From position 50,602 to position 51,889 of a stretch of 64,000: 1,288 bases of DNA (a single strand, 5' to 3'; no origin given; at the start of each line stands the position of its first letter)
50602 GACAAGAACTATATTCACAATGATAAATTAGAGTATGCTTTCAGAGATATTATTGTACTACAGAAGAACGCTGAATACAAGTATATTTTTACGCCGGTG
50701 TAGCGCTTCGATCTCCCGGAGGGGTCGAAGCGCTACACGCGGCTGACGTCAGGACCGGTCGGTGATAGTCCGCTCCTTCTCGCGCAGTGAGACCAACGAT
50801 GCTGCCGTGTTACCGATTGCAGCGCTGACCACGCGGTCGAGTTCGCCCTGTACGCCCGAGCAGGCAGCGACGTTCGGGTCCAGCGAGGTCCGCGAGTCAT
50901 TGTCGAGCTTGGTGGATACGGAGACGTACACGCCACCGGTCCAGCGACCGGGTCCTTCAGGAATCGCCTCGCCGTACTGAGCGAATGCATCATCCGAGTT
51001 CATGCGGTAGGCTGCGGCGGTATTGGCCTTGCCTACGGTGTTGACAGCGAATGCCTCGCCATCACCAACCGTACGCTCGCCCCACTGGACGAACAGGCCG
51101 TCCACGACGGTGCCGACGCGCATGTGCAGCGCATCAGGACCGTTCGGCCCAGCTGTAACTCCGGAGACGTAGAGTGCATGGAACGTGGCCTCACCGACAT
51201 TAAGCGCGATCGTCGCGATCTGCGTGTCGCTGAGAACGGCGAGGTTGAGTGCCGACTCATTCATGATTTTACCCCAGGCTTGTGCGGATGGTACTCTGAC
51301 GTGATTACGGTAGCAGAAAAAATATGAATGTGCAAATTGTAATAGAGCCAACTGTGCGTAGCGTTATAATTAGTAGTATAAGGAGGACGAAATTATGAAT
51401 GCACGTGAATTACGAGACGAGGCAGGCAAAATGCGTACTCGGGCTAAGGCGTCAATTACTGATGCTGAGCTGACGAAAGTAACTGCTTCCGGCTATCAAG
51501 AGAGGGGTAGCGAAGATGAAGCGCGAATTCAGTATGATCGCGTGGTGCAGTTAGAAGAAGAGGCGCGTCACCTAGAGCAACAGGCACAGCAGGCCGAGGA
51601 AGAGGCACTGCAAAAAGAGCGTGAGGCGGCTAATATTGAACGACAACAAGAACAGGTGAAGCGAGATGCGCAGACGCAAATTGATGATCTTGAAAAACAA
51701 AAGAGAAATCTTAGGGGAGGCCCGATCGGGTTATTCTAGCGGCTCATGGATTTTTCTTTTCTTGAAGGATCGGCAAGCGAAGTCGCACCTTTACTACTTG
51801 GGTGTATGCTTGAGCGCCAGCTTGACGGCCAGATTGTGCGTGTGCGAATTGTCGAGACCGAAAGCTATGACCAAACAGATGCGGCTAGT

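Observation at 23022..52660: Recurring pattern: four compositionally foreign GC-rich single-gene cassettes with native-looking promoters, wedged between housekeeping operons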

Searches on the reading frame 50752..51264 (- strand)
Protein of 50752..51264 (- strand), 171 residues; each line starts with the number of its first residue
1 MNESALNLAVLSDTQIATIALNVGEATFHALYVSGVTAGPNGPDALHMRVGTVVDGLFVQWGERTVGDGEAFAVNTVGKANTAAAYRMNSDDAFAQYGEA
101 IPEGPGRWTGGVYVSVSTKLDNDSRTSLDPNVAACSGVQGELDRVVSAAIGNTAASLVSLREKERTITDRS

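Call 13: search_protein_families(library=pfam, max_evalue=1, proteins=[window:50752-51264:-])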
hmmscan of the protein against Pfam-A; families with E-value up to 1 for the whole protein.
seq(171 aa): 0 families

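Call 14: search_protein_families(library=ncbifam, max_evalue=1, proteins=[window:50752-51264:-])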
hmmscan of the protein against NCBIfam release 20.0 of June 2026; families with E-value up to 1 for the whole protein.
seq(171 aa): 0 families

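Call 22: find_homologous_proteins(query=window:50752-51264:-, max_evalue=0.01)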
Query seq(171 aa) (171 aa): 11 proteins with E <= 0.01 among 526 candidates.
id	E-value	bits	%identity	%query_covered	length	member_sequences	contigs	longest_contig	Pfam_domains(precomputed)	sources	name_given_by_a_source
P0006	6.0e-105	366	100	100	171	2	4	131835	-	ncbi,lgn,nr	ncbi:MAG TPA: hypothetical protein VLG36_02615 [Candidatus Chromulinivoraceae bacterium]|nr:hypothet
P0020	1.5e-83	297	84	96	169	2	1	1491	-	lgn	-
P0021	8.0e-81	288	81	96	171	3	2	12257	-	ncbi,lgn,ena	-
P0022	3.4e-78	279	79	96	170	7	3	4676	-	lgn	-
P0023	6.3e-78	278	79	96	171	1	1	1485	-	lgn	-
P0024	2.9e-77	276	77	100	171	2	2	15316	-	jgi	jgi:hypothetical protein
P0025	5.8e-75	269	76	97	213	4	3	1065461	-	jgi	-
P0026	3.3e-66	240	67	99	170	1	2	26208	-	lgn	-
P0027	1.8e-65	238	71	91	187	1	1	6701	-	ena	-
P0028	1.2e-10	60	35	92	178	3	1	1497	-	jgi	jgi:hypothetical protein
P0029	4.2e-7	48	31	82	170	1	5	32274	-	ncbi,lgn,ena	-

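Call 24: find_encoding_contigs(protein=P0025, flank=10000, max_places=3)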
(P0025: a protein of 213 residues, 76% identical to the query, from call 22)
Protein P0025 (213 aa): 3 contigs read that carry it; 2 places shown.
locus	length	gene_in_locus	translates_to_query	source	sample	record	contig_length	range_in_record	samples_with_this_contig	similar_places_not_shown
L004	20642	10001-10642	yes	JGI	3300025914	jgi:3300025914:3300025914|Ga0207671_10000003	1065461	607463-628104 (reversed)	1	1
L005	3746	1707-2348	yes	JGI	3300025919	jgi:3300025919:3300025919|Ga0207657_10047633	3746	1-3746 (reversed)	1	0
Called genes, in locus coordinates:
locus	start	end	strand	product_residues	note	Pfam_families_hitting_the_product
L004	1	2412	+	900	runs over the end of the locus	PF00912:Transgly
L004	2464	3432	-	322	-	-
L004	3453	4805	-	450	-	PF18073:Zn_ribbon_LapB, PF13401:AAA_22 (faint), PF03796:DnaB_C, PF06745:ATPase, PF13481:AAA_25, PF23442:DUF7125, PF13541:ChlI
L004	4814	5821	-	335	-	-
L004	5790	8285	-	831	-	PF02861:Clp_N, PF00004:AAA, PF17871:AAA_lid_9, PF02151:UVR, PF00004:AAA, PF07724:AAA_2, PF07728:AAA_5, PF10431:ClpB_D2-small, +10 more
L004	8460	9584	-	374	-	PF08529:NusA_N, PF00575:S1, PF13184:KH_NusA_1st, PF07650:KH_2 (weak), PF26594:KH_NusA_2nd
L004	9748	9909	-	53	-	-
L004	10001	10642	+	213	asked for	-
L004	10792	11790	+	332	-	PF01595:CNNM, PF00571:CBS (faint)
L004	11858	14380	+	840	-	PF17900:Peptidase_M1_N, PF01433:Peptidase_M1, PF11838:ERAP1_C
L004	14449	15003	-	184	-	PF01351:RNase_HII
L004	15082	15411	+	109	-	-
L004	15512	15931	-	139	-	PF01245:Ribosomal_L19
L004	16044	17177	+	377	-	PF00390:malic, PF03949:Malic_M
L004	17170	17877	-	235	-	-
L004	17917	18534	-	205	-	-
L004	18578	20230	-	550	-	PF00437:T2SSE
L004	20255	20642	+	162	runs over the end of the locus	PF00588:SpoU_methylase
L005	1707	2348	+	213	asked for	-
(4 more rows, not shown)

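Call 25: find_encoding_contigs(protein=P0026, flank=8000, max_places=3)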
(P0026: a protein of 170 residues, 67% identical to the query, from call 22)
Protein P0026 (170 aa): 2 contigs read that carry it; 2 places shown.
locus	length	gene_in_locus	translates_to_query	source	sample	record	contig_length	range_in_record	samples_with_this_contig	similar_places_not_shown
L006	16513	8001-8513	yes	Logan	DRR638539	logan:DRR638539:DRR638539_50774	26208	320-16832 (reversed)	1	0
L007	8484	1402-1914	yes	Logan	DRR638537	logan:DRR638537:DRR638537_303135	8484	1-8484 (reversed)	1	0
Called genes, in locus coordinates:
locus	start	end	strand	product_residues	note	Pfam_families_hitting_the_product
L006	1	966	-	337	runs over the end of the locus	-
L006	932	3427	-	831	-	PF02861:Clp_N, PF13191:AAA_16 (weak), PF00004:AAA, PF17871:AAA_lid_9, PF07724:AAA_2, PF00004:AAA, PF07728:AAA_5, PF10431:ClpB_D2-small, +7 more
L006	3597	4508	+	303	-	PF00005:ABC_tran, PF13304:AAA_21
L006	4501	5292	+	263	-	PF12679:ABC2_membrane_2 (faint), PF12730:ABC2_membrane_4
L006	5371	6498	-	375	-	PF08529:NusA_N, PF00575:S1, PF13184:KH_NusA_1st, PF07650:KH_2 (weak), PF26594:KH_NusA_2nd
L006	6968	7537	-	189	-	PF02245:Pur_DNA_glyco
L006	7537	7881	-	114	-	-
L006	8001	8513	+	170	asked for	-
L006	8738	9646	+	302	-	PF01595:CNNM, PF00571:CBS (weak)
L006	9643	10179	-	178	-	PF01965:DJ-1_PfpI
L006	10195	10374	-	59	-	PF20106:DUF6496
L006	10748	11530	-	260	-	PF00106:adh_short, PF08659:KR, PF13561:adh_short_C2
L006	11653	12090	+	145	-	PF00011:HSP20, PF17886:ArsA_HSP20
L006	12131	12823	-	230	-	PF07510:GmrSD_C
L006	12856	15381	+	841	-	PF17900:Peptidase_M1_N, PF01433:Peptidase_M1, PF11838:ERAP1_C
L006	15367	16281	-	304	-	PF01351:RNase_HII, PF02021:UPF0102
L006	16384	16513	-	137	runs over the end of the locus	PF01245:Ribosomal_L19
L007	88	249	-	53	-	-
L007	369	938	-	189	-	PF02245:Pur_DNA_glyco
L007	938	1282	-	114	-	-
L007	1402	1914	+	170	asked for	-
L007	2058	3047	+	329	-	PF01595:CNNM, PF00571:CBS (faint)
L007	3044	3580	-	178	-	PF01965:DJ-1_PfpI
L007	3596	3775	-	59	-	PF20106:DUF6496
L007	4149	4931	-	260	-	PF00106:adh_short, PF08659:KR, PF13561:adh_short_C2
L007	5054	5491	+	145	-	PF00011:HSP20, PF17886:ArsA_HSP20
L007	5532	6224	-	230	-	PF07510:GmrSD_C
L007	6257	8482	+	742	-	?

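Call 26: find_encoding_contigs(protein=P0029, flank=8000, max_places=3)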
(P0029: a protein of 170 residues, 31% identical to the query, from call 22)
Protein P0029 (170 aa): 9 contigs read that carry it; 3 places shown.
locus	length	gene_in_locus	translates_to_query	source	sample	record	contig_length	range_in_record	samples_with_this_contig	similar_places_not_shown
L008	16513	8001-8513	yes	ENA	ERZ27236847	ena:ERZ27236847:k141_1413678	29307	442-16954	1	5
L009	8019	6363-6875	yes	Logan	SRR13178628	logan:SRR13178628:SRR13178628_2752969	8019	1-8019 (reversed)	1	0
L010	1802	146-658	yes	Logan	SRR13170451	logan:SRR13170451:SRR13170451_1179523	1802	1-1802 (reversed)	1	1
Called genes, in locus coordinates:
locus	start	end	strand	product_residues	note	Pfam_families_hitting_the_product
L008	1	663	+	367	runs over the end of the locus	?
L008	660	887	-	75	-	-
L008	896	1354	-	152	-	PF13091:PLDc_2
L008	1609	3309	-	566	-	PF00239:Resolvase, PF07508:Recombinase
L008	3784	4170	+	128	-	-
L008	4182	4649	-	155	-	-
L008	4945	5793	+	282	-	-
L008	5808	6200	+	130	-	-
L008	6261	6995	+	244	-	-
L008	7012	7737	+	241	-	-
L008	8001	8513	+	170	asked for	-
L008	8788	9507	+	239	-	PF02467:Whib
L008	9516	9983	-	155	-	-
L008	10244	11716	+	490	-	PF13632:Glyco_trans_2_3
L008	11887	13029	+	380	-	PF22612:GH113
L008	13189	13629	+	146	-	PF00293:NUDIX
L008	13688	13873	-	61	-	-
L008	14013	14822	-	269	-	PF01520:Amidase_3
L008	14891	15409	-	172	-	-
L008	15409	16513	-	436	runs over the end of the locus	PF01654:Cyt_bd_oxida_I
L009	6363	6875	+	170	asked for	-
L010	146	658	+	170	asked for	-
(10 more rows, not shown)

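Call 36: list_cluster_members(proteins=[P0029, P0021, P0028, P0037, L008:8788-9504:+, L008:11887-13026:+, L008:1612-3309:-, L014:4510-5721:+, L014:10832-11641:+, L004:8463-9584:-])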
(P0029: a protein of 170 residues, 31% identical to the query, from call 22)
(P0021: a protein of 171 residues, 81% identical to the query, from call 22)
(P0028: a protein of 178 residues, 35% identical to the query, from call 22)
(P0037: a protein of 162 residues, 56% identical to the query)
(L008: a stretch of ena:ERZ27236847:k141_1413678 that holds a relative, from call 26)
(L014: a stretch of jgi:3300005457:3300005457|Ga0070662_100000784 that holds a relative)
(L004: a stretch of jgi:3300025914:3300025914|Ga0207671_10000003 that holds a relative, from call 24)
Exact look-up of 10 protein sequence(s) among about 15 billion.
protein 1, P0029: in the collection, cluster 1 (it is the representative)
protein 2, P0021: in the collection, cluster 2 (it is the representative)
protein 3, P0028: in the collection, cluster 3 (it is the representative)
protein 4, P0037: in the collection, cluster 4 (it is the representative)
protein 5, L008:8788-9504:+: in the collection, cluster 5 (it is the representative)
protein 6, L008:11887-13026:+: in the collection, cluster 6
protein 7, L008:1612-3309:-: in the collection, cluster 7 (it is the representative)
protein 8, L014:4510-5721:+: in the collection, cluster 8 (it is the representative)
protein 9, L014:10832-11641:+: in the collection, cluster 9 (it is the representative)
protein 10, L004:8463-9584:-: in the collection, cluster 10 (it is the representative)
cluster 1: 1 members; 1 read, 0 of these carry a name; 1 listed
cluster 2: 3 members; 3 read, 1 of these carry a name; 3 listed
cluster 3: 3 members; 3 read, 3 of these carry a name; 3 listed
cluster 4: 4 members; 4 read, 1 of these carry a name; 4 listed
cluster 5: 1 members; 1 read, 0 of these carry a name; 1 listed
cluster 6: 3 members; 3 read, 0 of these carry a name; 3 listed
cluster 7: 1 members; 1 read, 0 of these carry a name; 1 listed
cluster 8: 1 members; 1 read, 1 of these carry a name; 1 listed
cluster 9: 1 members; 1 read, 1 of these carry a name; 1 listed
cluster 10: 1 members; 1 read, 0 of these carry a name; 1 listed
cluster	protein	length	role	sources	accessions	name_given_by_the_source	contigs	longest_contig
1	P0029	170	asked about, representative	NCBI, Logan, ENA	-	-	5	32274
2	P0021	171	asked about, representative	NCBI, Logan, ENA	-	-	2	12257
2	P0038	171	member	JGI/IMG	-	hypothetical protein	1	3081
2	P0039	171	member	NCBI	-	-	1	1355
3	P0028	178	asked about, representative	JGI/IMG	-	hypothetical protein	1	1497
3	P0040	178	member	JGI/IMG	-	hypothetical protein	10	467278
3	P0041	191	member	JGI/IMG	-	hypothetical protein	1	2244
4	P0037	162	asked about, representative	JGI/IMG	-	-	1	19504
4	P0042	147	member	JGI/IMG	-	hypothetical protein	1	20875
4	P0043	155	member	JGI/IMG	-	-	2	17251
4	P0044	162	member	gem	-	-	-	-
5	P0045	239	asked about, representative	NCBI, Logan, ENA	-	-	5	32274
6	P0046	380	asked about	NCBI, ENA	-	-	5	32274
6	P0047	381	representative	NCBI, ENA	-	-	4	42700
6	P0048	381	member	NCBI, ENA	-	-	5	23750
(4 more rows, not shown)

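Call 58: search_dna_similar(query=window:50752-51264:-, collection=phages, mode=protein, max_evalue=1, max_rows=10)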
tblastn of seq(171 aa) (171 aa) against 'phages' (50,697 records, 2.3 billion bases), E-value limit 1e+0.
Records with a match: 1; places in all: 1; records where one place covers at least 80% of the query: 0.
Best place of each record, by identity: <60% 1.
By first word of the organism name: Bacteriophage 1.
By host as written in the record: - 1.
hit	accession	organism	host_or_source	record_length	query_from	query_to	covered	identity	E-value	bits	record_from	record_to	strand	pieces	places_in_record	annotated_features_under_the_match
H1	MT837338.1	Bacteriophage sp.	human fecal samples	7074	40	160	71%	27.1%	2e-3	43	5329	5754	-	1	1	record has no annotation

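Call 79: search_protein_families(library=padloc, max_evalue=0.1, proteins=[P0001, P0003, P0006])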
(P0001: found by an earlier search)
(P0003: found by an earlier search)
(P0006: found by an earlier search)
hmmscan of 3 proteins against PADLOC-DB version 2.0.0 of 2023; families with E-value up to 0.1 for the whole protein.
P0001 (118 aa): 0 families

P0003 (161 aa): 0 families

P0006 (171 aa): 0 families

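Call 80: search_protein_families(library=phrogs, max_evalue=0.1, proteins=[P0001, P0003, P0006])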
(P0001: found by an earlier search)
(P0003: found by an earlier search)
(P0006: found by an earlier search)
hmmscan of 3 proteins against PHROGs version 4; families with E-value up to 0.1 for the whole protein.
P0001 (118 aa): 0 families

P0003 (161 aa): 0 families

P0006 (171 aa): 0 families

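Call 116: search_protein_families(library=pfam, max_evalue=0.001, proteins=[L017:4188-5603:-, L018:46-474:-, L018:1377-1673:+, L018:1701-2255:+, L018:2314-2931:+, L019:21-557:+, L019:1682-2098:+, L019:2139-2807:+, L019:2845-3378:+, L008:8788-9507:+])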
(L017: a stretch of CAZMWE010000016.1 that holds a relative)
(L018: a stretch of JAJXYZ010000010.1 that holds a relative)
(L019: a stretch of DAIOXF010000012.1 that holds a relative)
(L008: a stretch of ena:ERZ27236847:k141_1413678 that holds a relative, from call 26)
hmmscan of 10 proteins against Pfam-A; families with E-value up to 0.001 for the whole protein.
L017:4188-5603:- (471 aa): 7 families
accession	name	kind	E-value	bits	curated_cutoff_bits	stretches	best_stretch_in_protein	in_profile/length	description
PF02518.31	HATPase_c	-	9.4e-31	107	26.4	1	311-419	2-109/111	Histidine kinase-, DNA gyrase B-, and HSP90-like ATPase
PF00512.31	HisKA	-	1.8e-14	53.9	26.9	1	177-245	1-66/66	His Kinase A (phospho-acceptor) domain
PF00989.32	PAS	-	2.1e-11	44.2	22.6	1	57-168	6-113/113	PAS fold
PF13426.13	PAS_9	-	5.8e-11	43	27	1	62-170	1-103/103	PAS domain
PF08448.16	PAS_4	-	7.9e-07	29.7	23.1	1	58-172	1-109/110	PAS fold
PF13188.13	PAS_8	-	7.4e-06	26.1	21.8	1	57-108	6-54/65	PAS domain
PF13589.12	HATPase_c_3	-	0.00021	21.8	25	1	316-391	4-81/137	Histidine kinase-, DNA gyrase B-, and HSP90-like ATPase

L018:46-474:- (142 aa): 2 families
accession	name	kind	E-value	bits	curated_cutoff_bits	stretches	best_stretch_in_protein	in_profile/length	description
PF00011.27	HSP20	-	1.8e-21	76.6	20.8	1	40-136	3-101/102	Hsp20/alpha crystallin family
PF17886.7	ArsA_HSP20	-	3.1e-07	30.3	22.5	1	44-122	2-62/63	HSP20-like domain found in ArsA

L018:1377-1673:+ (98 aa): 1 family
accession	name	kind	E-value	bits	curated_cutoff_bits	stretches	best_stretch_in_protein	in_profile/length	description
PF02325.22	YGGT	-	3e-07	31.2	27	1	11-87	5-68/70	YGGT family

L018:1701-2255:+ (184 aa): 1 family
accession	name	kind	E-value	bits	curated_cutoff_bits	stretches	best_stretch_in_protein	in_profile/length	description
PF01872.23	RibD_C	-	4.6e-23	82.5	24.1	1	3-172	2-193/197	RibD C-terminal domain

L018:2314-2931:+ (205 aa): 1 family
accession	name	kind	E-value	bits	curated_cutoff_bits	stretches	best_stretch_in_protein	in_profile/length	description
PF02698.23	DUF218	-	1.5e-21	77.1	27.6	1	7-162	2-131/133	DUF218 domain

L019:21-557:+ (178 aa): 2 families
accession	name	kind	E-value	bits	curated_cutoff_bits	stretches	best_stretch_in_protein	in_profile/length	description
PF01145.31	Band_7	-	6.3e-27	95.2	23.6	1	2-121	53-176/176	SPFH domain / Band 7 family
PF13421.11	Band_7_1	-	7.4e-07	29.4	24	1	49-105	152-208/211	SPFH domain-Band 7 family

L019:1682-2098:+ (138 aa): 1 family
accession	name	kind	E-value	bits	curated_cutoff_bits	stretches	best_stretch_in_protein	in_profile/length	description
PF01230.28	HIT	-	4.8e-10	40.4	21.5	1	15-104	7-96/98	HIT domain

L019:2139-2807:+ (222 aa): 2 families
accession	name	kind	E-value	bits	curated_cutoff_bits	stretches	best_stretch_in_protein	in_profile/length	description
PF13419.12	HAD_2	-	5.9e-12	46.5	23.8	1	12-183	2-166/178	Haloacid dehalogenase-like hydrolase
PF00702.32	Hydrolase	-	5.6e-11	43.6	26.4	1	8-182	1-184/191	haloacid dehalogenase-like hydrolase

L019:2845-3378:+ (177 aa): 1 family
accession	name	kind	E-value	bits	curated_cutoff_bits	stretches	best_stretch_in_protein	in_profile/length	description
PF01931.24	NTPase_I-T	-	7e-41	140.2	25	1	6-170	1-162/162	Protein of unknown function DUF84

L008:8788-9507:+ (239 aa): 1 family
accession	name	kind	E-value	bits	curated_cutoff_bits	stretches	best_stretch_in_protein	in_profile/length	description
PF02467.21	Whib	-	3.5e-24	85.5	23.6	1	171-234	1-65/65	Transcription factor WhiB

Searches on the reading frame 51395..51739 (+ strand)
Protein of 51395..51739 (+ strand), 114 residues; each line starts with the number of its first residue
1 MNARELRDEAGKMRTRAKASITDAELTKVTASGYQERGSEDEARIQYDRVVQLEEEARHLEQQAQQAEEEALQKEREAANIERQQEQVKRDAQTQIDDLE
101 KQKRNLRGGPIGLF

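Call 13: search_protein_families(library=pfam, max_evalue=1, proteins=[window:51395-51739:+])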
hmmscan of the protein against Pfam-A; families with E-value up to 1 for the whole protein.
window:51395-51739:+ (114 aa): 7 families
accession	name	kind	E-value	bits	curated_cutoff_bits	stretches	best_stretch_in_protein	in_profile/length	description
PF16754.10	Pesticin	-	0.05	14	25.8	1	53-107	86-140/156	Bacterial toxin homologue of phage lysozyme, C-term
PF16046.10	FAM76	-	0.096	12.5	28.5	1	41-103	210-272/298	FAM76 protein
PF25613.1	DUF7941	-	0.097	12.6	27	1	15-63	38-85/276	Family of unknown function (DUF7941)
PF10615.14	DUF2470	-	0.11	13.5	22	1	19-59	28-72/77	Domain of unknown function (DUF2470)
PF15259.11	GTSE1_N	-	0.18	12.5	27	1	45-105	66-127/144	G-2 and S-phase expressed 1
PF20459.4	DUF6712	-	0.23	11.9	25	1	28-75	57-104/121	Family of unknown function (DUF6712)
PF06785.16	UPF0242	-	0.25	11.8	33.5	1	19-102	67-144/194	Uncharacterised protein family (UPF0242) N-terminus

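Call 79: search_protein_families(library=padloc, max_evalue=0.1, proteins=[P0001, P0003, P0006])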
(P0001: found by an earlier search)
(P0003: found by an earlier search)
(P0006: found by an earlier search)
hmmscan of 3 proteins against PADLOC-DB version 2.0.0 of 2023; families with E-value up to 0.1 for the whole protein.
P0001 (118 aa): 0 families

P0003 (161 aa): 0 families

P0006 (171 aa): 0 families

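Call 80: search_protein_families(library=phrogs, max_evalue=0.1, proteins=[P0001, P0003, P0006])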
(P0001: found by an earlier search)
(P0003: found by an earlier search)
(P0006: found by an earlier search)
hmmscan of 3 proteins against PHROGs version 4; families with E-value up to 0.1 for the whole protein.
P0001 (118 aa): 0 families

P0003 (161 aa): 0 families

P0006 (171 aa): 0 families

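Call 116: search_protein_families(library=pfam, max_evalue=0.001, proteins=[L017:4188-5603:-, L018:46-474:-, L018:1377-1673:+, L018:1701-2255:+, L018:2314-2931:+, L019:21-557:+, L019:1682-2098:+, L019:2139-2807:+, L019:2845-3378:+])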
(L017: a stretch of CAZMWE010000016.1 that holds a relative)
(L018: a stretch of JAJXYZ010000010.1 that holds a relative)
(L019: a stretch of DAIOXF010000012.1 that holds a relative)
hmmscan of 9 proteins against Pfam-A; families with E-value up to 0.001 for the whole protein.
L017:4188-5603:- (471 aa): 7 families
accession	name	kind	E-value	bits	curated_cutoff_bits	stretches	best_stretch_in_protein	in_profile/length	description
PF02518.31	HATPase_c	-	9.4e-31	107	26.4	1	311-419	2-109/111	Histidine kinase-, DNA gyrase B-, and HSP90-like ATPase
PF00512.31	HisKA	-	1.8e-14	53.9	26.9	1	177-245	1-66/66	His Kinase A (phospho-acceptor) domain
PF00989.32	PAS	-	2.1e-11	44.2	22.6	1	57-168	6-113/113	PAS fold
PF13426.13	PAS_9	-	5.8e-11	43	27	1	62-170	1-103/103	PAS domain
PF08448.16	PAS_4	-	7.9e-07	29.7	23.1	1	58-172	1-109/110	PAS fold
PF13188.13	PAS_8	-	7.4e-06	26.1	21.8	1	57-108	6-54/65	PAS domain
PF13589.12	HATPase_c_3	-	0.00021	21.8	25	1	316-391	4-81/137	Histidine kinase-, DNA gyrase B-, and HSP90-like ATPase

L018:46-474:- (142 aa): 2 families
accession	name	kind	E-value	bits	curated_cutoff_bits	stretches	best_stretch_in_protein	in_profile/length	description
PF00011.27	HSP20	-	1.8e-21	76.6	20.8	1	40-136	3-101/102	Hsp20/alpha crystallin family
PF17886.7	ArsA_HSP20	-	3.1e-07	30.3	22.5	1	44-122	2-62/63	HSP20-like domain found in ArsA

L018:1377-1673:+ (98 aa): 1 family
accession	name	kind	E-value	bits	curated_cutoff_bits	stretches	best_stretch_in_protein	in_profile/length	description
PF02325.22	YGGT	-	3e-07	31.2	27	1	11-87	5-68/70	YGGT family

L018:1701-2255:+ (184 aa): 1 family
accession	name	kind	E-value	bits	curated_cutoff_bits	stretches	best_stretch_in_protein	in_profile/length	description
PF01872.23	RibD_C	-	4.6e-23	82.5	24.1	1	3-172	2-193/197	RibD C-terminal domain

L018:2314-2931:+ (205 aa): 1 family
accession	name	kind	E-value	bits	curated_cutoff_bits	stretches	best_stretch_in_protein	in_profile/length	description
PF02698.23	DUF218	-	1.5e-21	77.1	27.6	1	7-162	2-131/133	DUF218 domain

L019:21-557:+ (178 aa): 2 families
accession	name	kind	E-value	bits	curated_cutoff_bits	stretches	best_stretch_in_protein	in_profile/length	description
PF01145.31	Band_7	-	6.3e-27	95.2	23.6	1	2-121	53-176/176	SPFH domain / Band 7 family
PF13421.11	Band_7_1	-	7.4e-07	29.4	24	1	49-105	152-208/211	SPFH domain-Band 7 family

L019:1682-2098:+ (138 aa): 1 family
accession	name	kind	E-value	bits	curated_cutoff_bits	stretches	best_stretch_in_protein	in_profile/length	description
PF01230.28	HIT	-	4.8e-10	40.4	21.5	1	15-104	7-96/98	HIT domain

L019:2139-2807:+ (222 aa): 2 families
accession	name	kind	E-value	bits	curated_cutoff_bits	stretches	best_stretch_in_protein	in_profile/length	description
PF13419.12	HAD_2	-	5.9e-12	46.5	23.8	1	12-183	2-166/178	Haloacid dehalogenase-like hydrolase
PF00702.32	Hydrolase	-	5.6e-11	43.6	26.4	1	8-182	1-184/191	haloacid dehalogenase-like hydrolase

L019:2845-3378:+ (177 aa): 1 family
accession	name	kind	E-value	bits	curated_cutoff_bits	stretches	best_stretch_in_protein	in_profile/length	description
PF01931.24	NTPase_I-T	-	7e-41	140.2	25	1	6-170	1-162/162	Protein of unknown function DUF84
